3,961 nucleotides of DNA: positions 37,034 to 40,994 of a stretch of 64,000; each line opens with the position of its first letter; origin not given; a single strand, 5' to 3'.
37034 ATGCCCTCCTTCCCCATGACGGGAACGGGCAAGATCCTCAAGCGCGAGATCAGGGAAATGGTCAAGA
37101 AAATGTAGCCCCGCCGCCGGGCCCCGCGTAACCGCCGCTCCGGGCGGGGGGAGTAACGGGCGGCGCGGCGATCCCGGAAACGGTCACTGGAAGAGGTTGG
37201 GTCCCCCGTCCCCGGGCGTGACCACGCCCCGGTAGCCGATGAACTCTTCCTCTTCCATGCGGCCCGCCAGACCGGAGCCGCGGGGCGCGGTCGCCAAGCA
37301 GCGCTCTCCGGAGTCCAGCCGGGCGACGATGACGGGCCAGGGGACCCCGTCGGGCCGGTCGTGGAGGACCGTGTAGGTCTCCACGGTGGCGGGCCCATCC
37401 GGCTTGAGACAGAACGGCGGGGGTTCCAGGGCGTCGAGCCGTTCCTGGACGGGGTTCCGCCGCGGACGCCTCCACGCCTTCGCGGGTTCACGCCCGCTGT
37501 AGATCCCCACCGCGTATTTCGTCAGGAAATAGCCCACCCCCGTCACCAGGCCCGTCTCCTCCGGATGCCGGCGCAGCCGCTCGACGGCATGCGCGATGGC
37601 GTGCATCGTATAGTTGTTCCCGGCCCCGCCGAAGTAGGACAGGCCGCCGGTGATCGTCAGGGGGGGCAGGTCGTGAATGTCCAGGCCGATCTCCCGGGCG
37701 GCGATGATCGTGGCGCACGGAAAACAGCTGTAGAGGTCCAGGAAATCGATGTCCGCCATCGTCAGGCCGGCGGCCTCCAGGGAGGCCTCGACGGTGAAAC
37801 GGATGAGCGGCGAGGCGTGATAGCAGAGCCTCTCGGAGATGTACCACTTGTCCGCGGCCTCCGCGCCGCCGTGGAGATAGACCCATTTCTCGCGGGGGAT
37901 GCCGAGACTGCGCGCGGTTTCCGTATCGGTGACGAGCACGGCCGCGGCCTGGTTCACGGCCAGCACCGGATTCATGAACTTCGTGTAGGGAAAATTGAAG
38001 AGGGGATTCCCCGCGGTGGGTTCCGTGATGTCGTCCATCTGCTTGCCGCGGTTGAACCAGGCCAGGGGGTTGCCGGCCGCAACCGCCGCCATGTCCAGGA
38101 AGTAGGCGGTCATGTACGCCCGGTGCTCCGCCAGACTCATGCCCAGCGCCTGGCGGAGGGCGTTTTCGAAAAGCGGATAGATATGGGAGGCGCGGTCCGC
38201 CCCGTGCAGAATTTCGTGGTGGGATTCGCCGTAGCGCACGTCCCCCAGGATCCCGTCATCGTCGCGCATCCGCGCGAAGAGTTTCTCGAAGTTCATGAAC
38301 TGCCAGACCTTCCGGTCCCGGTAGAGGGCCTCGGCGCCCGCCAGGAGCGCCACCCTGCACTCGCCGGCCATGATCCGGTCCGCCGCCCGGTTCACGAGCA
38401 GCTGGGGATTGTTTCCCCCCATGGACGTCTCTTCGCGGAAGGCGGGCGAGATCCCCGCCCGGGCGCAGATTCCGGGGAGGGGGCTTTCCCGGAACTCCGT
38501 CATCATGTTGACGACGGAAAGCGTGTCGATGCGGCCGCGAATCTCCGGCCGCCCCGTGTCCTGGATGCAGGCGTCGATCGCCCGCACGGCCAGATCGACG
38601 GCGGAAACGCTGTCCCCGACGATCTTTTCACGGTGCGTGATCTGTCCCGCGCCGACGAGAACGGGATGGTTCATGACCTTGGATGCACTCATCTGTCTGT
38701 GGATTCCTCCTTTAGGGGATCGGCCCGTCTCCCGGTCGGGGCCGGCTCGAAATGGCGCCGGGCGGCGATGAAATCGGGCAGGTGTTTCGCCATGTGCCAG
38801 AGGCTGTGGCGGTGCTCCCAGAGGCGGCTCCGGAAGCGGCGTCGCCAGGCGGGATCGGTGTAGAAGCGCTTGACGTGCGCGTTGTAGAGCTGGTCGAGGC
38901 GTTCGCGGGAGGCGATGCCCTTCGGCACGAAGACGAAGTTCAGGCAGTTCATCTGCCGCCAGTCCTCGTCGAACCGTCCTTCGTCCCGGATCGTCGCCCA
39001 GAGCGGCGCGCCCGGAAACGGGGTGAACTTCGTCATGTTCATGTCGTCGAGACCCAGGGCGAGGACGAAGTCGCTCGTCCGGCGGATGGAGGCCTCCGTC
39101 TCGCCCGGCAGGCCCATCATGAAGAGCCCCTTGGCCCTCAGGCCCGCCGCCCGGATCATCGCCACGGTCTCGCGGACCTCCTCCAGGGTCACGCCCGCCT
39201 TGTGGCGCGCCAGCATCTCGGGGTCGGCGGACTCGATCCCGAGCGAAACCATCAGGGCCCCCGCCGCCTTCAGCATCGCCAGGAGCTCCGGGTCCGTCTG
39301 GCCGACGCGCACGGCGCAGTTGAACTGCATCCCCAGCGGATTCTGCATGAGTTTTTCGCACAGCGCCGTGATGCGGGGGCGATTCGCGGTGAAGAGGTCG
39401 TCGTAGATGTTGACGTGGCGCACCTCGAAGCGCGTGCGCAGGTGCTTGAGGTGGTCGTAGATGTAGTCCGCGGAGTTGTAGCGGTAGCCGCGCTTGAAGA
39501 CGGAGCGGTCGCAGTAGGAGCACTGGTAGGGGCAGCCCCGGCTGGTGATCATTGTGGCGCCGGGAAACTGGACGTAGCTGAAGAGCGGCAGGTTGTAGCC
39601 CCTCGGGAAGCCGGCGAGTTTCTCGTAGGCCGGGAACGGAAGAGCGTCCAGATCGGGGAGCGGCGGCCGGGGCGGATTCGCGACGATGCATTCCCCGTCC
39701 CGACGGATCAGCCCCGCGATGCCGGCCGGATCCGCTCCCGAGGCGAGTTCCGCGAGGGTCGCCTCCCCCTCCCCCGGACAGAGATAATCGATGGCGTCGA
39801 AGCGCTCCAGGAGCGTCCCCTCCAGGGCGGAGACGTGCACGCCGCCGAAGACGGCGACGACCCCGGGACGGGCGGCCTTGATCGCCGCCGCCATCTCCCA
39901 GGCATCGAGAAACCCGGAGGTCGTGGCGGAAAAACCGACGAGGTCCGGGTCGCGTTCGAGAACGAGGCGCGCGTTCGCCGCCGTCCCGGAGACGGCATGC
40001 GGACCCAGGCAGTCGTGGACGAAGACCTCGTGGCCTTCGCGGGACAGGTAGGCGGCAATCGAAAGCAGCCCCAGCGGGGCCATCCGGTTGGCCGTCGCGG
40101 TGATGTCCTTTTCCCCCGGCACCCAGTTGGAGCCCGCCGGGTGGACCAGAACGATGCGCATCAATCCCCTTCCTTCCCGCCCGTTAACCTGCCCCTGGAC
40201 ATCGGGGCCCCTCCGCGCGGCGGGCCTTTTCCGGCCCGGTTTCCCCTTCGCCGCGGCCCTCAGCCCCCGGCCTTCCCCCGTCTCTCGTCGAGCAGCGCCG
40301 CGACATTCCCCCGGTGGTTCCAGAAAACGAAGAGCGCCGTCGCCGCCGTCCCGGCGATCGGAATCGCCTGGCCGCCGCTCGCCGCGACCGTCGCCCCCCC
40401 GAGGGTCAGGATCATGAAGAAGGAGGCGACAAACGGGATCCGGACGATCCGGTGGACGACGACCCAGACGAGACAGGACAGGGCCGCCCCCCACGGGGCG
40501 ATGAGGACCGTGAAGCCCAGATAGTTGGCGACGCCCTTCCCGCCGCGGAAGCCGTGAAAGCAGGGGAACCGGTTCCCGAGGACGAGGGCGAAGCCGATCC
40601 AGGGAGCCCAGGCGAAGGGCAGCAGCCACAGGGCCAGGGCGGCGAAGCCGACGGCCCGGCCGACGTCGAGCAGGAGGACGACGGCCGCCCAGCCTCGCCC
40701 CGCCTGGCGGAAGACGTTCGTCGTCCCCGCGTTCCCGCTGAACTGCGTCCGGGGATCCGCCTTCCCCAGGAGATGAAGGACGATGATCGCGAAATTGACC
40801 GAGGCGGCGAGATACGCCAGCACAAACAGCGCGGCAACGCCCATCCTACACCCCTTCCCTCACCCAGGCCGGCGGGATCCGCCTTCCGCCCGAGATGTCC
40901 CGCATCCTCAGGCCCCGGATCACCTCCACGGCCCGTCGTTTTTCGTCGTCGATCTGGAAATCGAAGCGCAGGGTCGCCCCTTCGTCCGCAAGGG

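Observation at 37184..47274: Ten-gene translationally coupled operon (ACP, twin radical SAM, KS pair, thioesterase, PKS-type DH, PlsY, B12-radical SAM, thiolase-OB): a candidate pathway for an unusual membrane lipid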

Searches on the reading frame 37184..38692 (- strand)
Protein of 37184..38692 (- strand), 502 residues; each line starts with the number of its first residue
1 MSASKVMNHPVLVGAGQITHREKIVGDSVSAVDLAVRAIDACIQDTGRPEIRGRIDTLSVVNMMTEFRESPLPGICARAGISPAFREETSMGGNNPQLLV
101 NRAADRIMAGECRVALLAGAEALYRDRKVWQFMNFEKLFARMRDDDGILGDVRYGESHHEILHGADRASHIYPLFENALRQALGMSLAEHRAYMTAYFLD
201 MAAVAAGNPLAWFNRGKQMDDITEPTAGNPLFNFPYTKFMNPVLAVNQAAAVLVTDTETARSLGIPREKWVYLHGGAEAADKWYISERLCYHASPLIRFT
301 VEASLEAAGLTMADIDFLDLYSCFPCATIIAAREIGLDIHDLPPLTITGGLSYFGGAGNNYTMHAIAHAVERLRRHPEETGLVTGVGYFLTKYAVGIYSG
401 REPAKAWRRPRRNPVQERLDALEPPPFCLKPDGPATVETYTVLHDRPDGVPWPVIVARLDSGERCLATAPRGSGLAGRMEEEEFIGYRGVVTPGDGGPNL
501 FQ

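Call 4: search_protein_families(library=pfam, proteins=[window:37184-38692:-], max_evalue=0.01)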
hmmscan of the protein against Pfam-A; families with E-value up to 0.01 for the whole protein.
window:37184-38692:- (502 aa): 4 families
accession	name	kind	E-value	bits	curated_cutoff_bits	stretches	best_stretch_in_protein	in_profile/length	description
PF18313.7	TLP1_add_C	-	6.5e-08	32.9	26.1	1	414-492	1-79/83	Thiolase-like protein type 1 additional C-terminal domain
PF22691.2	Thiolase_C_1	-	0.0001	22.5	28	1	281-337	5-60/144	Thiolase C-terminal domain-like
PF01796.24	OB_ChsH2_C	-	0.00035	20.9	27.1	1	433-466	6-43/65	ChsH2, C-terminal OB-fold domain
PF00108.29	Thiolase_N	-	0.0055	16.6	26.4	1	24-124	16-116/260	Thiolase, N-terminal domain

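Call 5: search_protein_families(library=ncbifam, proteins=[window:37184-38692:-], max_evalue=0.01)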
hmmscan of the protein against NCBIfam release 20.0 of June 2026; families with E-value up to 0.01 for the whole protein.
window:37184-38692:- (502 aa): 16 families
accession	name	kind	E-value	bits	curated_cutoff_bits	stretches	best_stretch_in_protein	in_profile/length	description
NF006104.0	PRK08257.1-3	equivalog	5.8e-137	457.6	654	1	9-501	5-509/512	acetyl-CoA acetyltransferase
NF006103.0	PRK08257.1-1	equivalog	1.1e-100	337.9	757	1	9-469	7-465/495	acetyl-CoA acetyltransferase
NF006105.0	PRK08257.1-4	equivalog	1.3e-93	314.4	683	1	8-495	6-502/510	acetyl-CoA acetyltransferase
NF006106.0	PRK08257.1-5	equivalog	5.2e-80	269.5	684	1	10-471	11-467/503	acetyl-CoA acetyltransferase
NF004811.0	PRK06158.1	subfamily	6.3e-13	48.5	421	2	240-336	203-295/384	acetyl-CoA acetyltransferase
NF004720.0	PRK06064.1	subfamily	9.1e-10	37.8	420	1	205-337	176-300/389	thiolase domain-containing protein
NF005704.0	PRK07516.1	subfamily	6.4e-08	32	412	1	206-339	177-304/389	thiolase domain-containing protein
NF006010.0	PRK08142.1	subfamily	5.6e-05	22.1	462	0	85-120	74-109/388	thiolase domain-containing protein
NF006553.0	PRK09052.1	equivalog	0.00022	20.4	567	1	301-384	303-383/399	acetyl-CoA C-acyltransferase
NF053570.1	AcCoTHIOL_METTL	equivalog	0.00031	19.7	600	1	207-337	176-298/385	acetyl-CoA acetyltransferase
NF005890.0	PRK07851.1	equivalog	0.0019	17.3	580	0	301-355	309-360/406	acetyl-CoA C-acetyltransferase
NF042999.1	bketothiol_BktB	equivalog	0.0021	17.4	725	0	302-365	299-363/394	beta-ketothiolase BktB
NF009228.0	PRK12578.1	subfamily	0.0021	16.8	485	1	232-337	199-301/387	thiolase domain-containing protein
NF005889.0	PRK07850.1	equivalog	0.0026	16.9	515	1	248-384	247-371/387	steroid 3-ketoacyl-CoA thiolase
NF006102.0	PRK08256.1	subfamily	0.004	16.3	436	1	204-341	179-312/394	lipid-transfer protein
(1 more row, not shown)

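Call 73: search_solved_structures(query=window:37184-38692:-, max_evalue=0.00001, show_alignments=1)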
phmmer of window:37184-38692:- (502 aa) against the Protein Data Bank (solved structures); distinct sequences matched with E-value up to 0.00001: 3.
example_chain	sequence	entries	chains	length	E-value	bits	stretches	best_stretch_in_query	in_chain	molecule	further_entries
4egv_A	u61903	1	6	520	2.4e-70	240.8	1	8-496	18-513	Acetyl-CoA acetyltransferase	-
7yvy_A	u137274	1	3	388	1e-10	44.1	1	156-337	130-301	Acetyl-CoA acetyltransferase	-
4u4e_A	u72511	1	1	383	1.8e-06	30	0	220-338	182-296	Thiolase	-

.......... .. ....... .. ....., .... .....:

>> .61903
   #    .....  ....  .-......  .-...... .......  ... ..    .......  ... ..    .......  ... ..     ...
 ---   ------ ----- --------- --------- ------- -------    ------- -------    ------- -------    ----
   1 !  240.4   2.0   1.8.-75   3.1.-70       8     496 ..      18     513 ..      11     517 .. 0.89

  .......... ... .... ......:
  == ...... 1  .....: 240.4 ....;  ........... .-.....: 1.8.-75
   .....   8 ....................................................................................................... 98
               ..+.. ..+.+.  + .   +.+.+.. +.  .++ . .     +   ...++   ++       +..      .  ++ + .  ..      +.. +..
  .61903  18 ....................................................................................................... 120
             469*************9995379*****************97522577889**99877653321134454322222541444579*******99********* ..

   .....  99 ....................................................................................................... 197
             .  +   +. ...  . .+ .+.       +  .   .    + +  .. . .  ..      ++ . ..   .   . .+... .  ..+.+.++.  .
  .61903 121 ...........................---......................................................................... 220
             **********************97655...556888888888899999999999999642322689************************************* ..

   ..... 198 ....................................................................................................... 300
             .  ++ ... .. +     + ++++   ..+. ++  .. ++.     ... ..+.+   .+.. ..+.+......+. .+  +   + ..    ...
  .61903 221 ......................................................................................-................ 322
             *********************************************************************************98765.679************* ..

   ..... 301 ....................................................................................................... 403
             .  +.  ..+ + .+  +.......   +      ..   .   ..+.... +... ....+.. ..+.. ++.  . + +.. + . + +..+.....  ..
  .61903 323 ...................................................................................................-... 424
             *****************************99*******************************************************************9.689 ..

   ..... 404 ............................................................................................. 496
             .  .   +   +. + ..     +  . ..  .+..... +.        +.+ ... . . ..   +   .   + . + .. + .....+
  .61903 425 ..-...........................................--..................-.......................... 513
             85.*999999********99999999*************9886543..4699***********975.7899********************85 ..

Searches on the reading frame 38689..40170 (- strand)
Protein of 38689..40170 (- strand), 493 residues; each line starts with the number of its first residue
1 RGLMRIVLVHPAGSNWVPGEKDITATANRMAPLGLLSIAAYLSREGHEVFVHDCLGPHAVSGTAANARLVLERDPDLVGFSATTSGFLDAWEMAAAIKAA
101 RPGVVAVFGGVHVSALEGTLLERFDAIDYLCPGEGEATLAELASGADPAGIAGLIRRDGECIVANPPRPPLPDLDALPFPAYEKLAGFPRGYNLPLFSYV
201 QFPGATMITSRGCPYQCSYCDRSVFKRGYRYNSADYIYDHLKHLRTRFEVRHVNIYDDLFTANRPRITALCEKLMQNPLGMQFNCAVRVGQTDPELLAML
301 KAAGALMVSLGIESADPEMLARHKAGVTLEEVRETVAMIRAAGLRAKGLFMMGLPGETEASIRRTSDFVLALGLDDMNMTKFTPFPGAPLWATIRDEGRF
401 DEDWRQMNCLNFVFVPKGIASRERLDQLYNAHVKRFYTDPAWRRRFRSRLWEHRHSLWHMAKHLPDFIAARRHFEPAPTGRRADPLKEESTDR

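Call 4: search_protein_families(library=pfam, proteins=[window:38689-40170:-], max_evalue=0.01)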
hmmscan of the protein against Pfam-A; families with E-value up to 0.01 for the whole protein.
window:38689-40170:- (493 aa): 2 families
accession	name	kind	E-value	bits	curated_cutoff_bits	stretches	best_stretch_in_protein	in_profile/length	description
PF04055.27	Radical_SAM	-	2.3e-25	90.1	29.5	1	207-368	1-165/166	Radical SAM superfamily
PF02310.24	B12-binding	-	1.3e-19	70.6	32.1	1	26-143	8-121/121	B12 binding domain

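Call 5: search_protein_families(library=ncbifam, proteins=[window:38689-40170:-], max_evalue=0.01)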
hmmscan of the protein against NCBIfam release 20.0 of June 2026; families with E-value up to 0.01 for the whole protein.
window:38689-40170:- (493 aa): 30 families (the best 25 are shown)
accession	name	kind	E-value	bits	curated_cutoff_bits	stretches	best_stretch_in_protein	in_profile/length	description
TIGR03471.1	HpnJ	equivalog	2.1e-51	175.3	577.6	1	66-406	60-399/472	hopanoid biosynthesis associated radical SAM protein HpnJ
TIGR02026.1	BchE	equivalog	5e-47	160.9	481.35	1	5-454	1-446/497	magnesium-protoporphyrin IX monomethyl ester anaerobic oxidative cyclase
NF050148.1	rSAM_ApyD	equivalog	3e-43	148.1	750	1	17-404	11-403/645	RiPP biosynthesis radical SAM protein ApyD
NF038361.1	rSAM_Sden_1168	equivalog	6.5e-38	130.6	575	1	30-393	83-472/560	Sden_1168 family B12-binding radical SAM P-methyltransferase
NF033070.1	rSAM_AprD4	equivalog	3.7e-32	111.8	500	1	149-414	146-410/456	AprD4 family radical SAM diol-dehydratase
TIGR03975.1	rSAM_ocin_1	subfamily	2.1e-30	105.8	281.85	1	67-361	121-419/606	RiPP maturation radical SAM C-methyltransferase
TIGR04479.1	bcpD_PhpK_rSAM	subfamily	5.2e-30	104.3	600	1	72-370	108-407/504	PhpK family radical SAM P-methyltransferase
TIGR04072.2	rSAM_ladder_B12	equivalog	1.1e-26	93.5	360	2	207-366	183-343/443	lipid biosynthesis B12-binding/radical SAM protein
TIGR04367.1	HpnR_B12_rSAM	equivalog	1.7e-25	89.5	650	1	4-394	1-373/490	hopanoid C-3 methylase HpnR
TIGR04385.1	B12_rSAM_cofa1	equivalog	1.1e-23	84.1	450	1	27-371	15-363/438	B12 lower ligand biosynthesis radical SAM protein BzaD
TIGR04013.1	B12_SAM_MJ_1487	hypoth_equivalog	1.2e-22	80.3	251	1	71-393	39-356/382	TIGR04013 family B12-binding domain/radical SAM domain-containing protein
TIGR04014.1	B12_SAM_MJ_0865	equivalog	6.3e-22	78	360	1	97-394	61-358/434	methyl-coenzyme M reductase glutamine C-methyltransferase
TIGR04295.1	B12_rSAM_oligo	hypoth_equivalog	1.6e-20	73.3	400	1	92-392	92-382/422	TIGR04295 family B12-binding domain-containing radical SAM protein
NF033712.0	B12_rSAM_KedN5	subfamily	3e-18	65.4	700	1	66-220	54-211/624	KedN5 family methylcobalamin-dependent radical SAM C-methyltransferase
TIGR04190.1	B12_SAM_Ta0216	equivalog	2.6e-15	56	500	1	29-372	34-394/554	TIGR04190 family B12-binding domain/radical SAM domain protein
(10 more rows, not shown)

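Call 74: search_solved_structures(query=window:38689-40161:-, max_evalue=0.00001)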
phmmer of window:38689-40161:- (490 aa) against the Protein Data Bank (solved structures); distinct sequences matched with E-value up to 0.00001: 5.
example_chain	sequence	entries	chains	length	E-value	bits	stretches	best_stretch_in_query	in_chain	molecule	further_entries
6fd2_B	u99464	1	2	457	1.5e-31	112.7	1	107-446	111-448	Putative apramycin biosynthetic oxidoreductase 4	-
7kdx_A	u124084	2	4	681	1.4e-14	56.7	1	71-388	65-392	Methyltransferase TokK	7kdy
6wte_A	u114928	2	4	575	1.3e-13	53.5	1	28-374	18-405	B12-binding domain-containing protein | Tryptophan-C2-methyltransferase containing B12-binding domain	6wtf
9ccb_A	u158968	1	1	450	4.9e-12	48.3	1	123-399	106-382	Radical SAM core domain-containing protein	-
9n1b_A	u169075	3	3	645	1.4e-08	36.9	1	79-219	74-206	Radical SAM protein | Radical SAM enzyme CysS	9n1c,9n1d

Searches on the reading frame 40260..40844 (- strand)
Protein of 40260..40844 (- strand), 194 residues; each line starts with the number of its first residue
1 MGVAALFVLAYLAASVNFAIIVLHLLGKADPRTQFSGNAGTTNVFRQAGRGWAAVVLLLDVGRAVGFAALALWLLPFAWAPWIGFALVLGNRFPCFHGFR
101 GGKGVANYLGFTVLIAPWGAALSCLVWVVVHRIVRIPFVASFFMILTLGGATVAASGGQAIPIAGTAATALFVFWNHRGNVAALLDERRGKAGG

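Call 4: search_protein_families(library=pfam, proteins=[window:40260-40844:-], max_evalue=0.01)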
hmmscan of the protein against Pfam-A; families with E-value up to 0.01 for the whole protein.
window:40260-40844:- (194 aa): 1 family
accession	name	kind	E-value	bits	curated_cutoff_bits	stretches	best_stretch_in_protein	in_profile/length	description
PF02660.20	G3P_acyltransf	-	1.8e-34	119.6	24.1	1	9-184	1-164/164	Glycerol-3-phosphate acyltransferase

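Call 5: search_protein_families(library=ncbifam, proteins=[window:40260-40844:-], max_evalue=0.01)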
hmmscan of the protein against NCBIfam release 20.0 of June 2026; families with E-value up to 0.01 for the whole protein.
window:40260-40844:- (194 aa): 8 families
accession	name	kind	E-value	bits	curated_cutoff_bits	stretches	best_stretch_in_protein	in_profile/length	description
TIGR00023.1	TIGR00023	equivalog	4e-29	101.8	137.2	1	5-190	7-191/196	glycerol-3-phosphate 1-O-acyltransferase PlsY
NF010978.0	PRK14401.1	equivalog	5.3e-18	65.5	163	1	4-133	3-128/187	membrane protein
NF010976.0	PRK14399.1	equivalog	6.2e-12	45.9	419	1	3-146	11-161/258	membrane protein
NF010993.0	PRK14417.1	equivalog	2e-10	40.6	249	1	6-136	8-139/232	membrane protein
NF010990.0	PRK14414.1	equivalog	3.2e-10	40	261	1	7-141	11-146/210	glycerol-3-phosphate acyltransferase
NF010987.0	PRK14411.1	equivalog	2.6e-09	37.2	243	1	8-134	8-135/204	membrane protein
NF010992.0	PRK14416.1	equivalog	1.5e-07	31.7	222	1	8-144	4-140/207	membrane protein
NF001254.0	PRK00220.2-1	equivalog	7.6e-07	29.3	199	1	7-126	10-129/182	glycerol-3-phosphate 1-O-acyltransferase PlsY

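Call 38: search_solved_structures(query=window:40260-40844:-, max_evalue=0.001, show_alignments=1)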
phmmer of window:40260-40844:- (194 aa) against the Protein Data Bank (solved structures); distinct sequences matched with E-value up to 0.001: 1.
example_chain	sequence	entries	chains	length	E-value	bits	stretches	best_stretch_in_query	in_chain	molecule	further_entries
5xj5_A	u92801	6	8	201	3.5e-17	66.1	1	5-191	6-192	Glycerol-3-phosphate acyltransferase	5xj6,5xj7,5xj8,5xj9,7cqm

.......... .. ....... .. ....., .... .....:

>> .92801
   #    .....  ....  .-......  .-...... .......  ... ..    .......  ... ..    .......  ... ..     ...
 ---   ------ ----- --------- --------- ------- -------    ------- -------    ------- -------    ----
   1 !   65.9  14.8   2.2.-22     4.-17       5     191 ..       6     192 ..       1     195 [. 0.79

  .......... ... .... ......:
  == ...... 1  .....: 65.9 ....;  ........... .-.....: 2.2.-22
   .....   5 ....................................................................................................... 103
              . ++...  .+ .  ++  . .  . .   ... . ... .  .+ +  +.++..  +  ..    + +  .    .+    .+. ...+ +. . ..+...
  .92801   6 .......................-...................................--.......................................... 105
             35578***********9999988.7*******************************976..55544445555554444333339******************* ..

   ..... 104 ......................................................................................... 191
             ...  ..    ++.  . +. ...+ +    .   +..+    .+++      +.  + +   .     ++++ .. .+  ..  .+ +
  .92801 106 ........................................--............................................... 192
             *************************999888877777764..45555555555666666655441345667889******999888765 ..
